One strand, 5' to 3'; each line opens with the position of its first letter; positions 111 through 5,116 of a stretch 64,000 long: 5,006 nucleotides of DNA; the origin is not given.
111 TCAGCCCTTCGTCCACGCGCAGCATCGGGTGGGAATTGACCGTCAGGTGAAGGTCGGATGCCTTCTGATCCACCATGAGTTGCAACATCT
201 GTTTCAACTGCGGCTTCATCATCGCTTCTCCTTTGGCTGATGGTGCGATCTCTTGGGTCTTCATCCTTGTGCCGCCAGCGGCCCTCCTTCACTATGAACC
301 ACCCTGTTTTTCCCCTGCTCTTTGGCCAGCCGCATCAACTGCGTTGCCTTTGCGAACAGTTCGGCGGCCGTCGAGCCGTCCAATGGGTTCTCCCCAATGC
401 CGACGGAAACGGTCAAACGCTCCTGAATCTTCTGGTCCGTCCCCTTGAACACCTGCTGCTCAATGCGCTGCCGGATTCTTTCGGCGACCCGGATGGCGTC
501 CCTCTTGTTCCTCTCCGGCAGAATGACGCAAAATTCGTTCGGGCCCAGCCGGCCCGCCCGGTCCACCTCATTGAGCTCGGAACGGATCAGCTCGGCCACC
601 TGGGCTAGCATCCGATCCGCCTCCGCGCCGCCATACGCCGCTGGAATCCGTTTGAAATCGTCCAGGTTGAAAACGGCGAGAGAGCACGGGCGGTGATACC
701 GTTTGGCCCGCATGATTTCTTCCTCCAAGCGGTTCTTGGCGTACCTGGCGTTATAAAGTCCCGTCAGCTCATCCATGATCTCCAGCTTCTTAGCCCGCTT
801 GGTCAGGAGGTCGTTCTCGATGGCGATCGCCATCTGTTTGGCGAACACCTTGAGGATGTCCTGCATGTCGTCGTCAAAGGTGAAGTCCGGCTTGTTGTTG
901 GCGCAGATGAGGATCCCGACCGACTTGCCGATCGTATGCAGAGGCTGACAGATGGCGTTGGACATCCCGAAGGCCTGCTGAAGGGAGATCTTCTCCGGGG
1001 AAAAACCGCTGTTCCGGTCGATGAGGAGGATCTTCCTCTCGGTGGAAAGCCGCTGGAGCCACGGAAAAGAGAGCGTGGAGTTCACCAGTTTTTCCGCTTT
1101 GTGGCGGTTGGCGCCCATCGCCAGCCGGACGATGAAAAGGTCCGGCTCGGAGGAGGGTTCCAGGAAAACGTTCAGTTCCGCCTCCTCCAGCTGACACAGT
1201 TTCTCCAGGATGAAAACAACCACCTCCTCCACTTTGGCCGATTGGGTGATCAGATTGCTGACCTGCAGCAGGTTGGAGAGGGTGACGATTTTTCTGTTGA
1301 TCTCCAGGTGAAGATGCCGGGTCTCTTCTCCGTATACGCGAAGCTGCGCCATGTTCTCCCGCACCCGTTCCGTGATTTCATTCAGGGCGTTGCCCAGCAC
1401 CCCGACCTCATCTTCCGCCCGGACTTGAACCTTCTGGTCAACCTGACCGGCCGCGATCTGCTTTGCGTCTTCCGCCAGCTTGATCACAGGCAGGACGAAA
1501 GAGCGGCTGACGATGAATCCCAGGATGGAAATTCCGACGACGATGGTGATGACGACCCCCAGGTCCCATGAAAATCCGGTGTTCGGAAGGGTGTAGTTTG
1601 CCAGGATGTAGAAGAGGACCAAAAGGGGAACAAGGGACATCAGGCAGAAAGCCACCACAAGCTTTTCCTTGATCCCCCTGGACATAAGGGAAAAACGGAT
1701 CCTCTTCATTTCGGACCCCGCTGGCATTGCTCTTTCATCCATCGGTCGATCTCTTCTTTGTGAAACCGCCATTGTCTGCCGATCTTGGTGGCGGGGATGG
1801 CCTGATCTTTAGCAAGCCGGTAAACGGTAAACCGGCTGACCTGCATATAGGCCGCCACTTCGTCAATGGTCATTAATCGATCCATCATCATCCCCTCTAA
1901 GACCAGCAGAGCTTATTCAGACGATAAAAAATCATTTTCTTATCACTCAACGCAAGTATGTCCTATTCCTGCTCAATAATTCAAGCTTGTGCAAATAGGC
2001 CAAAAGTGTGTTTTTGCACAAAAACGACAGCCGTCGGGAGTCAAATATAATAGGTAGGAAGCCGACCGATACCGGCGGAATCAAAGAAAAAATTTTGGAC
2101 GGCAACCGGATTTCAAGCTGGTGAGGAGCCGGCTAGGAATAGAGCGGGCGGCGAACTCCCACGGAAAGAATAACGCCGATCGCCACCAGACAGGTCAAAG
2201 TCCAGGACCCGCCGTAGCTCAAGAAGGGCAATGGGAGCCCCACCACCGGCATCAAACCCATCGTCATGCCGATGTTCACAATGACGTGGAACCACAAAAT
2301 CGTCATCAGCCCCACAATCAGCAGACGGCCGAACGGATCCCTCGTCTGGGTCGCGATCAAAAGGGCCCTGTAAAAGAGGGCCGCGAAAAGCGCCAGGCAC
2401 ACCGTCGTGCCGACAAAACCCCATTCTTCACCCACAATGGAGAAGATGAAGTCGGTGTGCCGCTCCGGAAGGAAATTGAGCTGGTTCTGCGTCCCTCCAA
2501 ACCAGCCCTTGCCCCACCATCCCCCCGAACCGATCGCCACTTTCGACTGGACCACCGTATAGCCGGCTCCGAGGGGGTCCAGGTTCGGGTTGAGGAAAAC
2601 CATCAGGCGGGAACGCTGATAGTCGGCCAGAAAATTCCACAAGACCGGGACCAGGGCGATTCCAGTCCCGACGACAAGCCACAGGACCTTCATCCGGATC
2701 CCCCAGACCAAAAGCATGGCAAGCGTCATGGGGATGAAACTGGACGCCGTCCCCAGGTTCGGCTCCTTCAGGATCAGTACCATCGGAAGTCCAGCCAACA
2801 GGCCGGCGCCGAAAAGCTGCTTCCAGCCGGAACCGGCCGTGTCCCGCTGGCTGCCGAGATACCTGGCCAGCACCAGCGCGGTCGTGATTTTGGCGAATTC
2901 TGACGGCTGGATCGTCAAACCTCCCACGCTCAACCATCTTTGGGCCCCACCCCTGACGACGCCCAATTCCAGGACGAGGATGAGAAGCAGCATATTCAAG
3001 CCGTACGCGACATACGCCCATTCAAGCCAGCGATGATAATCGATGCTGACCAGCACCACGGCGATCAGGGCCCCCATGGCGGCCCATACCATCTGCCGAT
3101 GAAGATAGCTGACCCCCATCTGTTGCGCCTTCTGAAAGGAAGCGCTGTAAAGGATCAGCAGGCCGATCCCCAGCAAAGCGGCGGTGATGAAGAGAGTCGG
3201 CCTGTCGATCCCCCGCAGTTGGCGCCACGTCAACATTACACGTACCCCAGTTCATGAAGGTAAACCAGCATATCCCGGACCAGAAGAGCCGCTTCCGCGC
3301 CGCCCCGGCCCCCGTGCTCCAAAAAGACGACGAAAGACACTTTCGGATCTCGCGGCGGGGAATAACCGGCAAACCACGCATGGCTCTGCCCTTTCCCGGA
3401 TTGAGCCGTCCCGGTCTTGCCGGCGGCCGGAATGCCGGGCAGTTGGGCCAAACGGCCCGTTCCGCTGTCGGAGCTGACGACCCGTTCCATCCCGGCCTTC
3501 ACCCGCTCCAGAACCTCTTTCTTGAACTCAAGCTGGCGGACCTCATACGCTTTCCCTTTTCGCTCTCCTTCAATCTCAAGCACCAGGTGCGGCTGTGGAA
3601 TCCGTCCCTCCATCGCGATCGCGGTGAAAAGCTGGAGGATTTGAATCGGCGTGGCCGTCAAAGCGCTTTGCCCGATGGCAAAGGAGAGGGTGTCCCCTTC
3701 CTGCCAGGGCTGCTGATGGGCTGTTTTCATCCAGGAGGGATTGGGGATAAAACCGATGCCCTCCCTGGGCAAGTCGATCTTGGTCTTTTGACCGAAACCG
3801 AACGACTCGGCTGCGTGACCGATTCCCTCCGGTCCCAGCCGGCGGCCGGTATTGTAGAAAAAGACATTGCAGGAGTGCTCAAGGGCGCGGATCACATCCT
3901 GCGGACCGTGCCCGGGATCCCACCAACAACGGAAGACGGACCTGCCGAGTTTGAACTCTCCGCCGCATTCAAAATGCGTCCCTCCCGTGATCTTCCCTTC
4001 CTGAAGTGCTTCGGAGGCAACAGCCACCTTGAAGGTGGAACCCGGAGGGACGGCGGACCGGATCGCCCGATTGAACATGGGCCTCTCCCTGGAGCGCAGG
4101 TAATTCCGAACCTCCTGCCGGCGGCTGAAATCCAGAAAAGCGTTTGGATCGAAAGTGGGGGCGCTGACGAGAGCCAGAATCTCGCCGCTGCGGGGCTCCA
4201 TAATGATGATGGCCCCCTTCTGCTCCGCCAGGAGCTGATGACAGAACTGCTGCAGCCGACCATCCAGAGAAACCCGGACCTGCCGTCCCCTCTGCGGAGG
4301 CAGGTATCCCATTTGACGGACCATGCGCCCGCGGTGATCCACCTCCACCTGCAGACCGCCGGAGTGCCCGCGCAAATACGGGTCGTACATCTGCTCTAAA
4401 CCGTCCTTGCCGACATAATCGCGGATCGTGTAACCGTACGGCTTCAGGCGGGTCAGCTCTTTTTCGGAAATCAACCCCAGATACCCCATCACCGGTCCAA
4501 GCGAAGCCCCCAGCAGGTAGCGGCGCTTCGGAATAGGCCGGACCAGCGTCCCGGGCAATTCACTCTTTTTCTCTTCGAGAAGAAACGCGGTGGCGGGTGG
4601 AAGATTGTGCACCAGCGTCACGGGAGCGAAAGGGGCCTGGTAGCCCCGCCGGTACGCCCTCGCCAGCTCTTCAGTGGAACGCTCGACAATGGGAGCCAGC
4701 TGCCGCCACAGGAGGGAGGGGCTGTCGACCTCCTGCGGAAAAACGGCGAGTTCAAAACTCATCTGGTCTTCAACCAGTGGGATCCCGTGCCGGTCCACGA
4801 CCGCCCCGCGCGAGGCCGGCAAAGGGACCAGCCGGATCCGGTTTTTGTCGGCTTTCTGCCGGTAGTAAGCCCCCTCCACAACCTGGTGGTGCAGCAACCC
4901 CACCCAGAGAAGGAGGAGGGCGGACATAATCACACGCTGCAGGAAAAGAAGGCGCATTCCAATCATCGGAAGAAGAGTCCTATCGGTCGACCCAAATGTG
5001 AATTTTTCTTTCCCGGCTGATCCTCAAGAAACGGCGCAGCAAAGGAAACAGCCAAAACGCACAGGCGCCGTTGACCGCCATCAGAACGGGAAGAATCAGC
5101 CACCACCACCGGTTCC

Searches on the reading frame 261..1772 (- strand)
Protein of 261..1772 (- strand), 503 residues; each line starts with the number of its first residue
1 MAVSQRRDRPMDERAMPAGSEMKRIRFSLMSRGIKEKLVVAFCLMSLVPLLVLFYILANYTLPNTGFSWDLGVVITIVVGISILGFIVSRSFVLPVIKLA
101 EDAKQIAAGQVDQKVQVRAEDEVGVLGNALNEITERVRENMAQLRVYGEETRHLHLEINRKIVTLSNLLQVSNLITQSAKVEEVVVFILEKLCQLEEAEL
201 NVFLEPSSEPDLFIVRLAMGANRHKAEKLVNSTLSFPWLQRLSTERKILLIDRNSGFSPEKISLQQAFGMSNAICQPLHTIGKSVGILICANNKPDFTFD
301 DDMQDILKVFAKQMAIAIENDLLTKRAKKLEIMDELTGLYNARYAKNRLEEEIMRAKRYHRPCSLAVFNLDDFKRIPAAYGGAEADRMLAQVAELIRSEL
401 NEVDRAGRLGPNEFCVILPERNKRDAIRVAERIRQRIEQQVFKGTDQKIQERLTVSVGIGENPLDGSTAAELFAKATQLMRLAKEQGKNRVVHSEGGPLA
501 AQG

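Call 69: search_protein_families(library=pfam, proteins=[window:261-1772:-], max_evalue=0.00001)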
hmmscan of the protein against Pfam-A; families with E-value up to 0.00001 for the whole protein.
window:261-1772:- (503 aa): 4 families
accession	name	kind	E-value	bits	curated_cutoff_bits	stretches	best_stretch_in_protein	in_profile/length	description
PF00990.26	GGDEF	-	5.8e-36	124.1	23.8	1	332-490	2-161/161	Diguanylate cyclase, GGDEF domain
PF13185.12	GAF_2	-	3.7e-10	40.6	28.6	1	180-319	3-136/136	GAF domain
PF01590.32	GAF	-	1.9e-08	35.4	22.4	1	237-318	56-133/133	GAF domain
PF00672.30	HAMP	-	7.4e-08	33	25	1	88-139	2-53/53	HAMP domain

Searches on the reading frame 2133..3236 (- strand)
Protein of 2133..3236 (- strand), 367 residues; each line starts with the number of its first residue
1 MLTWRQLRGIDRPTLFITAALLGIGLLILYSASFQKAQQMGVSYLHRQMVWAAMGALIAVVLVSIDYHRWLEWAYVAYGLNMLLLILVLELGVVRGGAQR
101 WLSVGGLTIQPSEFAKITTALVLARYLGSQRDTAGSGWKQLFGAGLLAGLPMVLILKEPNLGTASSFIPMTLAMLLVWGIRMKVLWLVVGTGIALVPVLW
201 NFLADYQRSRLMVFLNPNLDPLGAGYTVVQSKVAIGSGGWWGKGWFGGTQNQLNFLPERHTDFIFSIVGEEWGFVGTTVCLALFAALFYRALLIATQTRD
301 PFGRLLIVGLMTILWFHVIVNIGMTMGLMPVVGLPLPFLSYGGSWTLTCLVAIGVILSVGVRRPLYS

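Call 69: search_protein_families(library=pfam, proteins=[window:2133-3236:-], max_evalue=0.00001)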
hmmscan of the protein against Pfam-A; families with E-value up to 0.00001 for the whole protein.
window:2133-3236:- (367 aa): 1 family
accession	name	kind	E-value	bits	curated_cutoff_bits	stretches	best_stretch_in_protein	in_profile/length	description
PF01098.24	FTSW_RODA_SPOVE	-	4.4e-101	338.8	26.4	1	15-360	4-351/356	Cell cycle protein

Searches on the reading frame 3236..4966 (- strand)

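Call 69: search_protein_families(library=pfam, proteins=[window:3236-4966:-], max_evalue=0.00001)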
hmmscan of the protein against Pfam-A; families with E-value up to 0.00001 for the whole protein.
window:3236-4966:- (576 aa): 2 families
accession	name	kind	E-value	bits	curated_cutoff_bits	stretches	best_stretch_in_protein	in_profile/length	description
PF00905.27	Transpeptidase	-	4.1e-68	230.2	22.1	1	251-565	1-296/299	Penicillin binding protein transpeptidase domain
PF03717.20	PBP_dimer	-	1.3e-35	123.8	24.4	1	49-218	2-178/180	Penicillin-binding Protein dimerisation domain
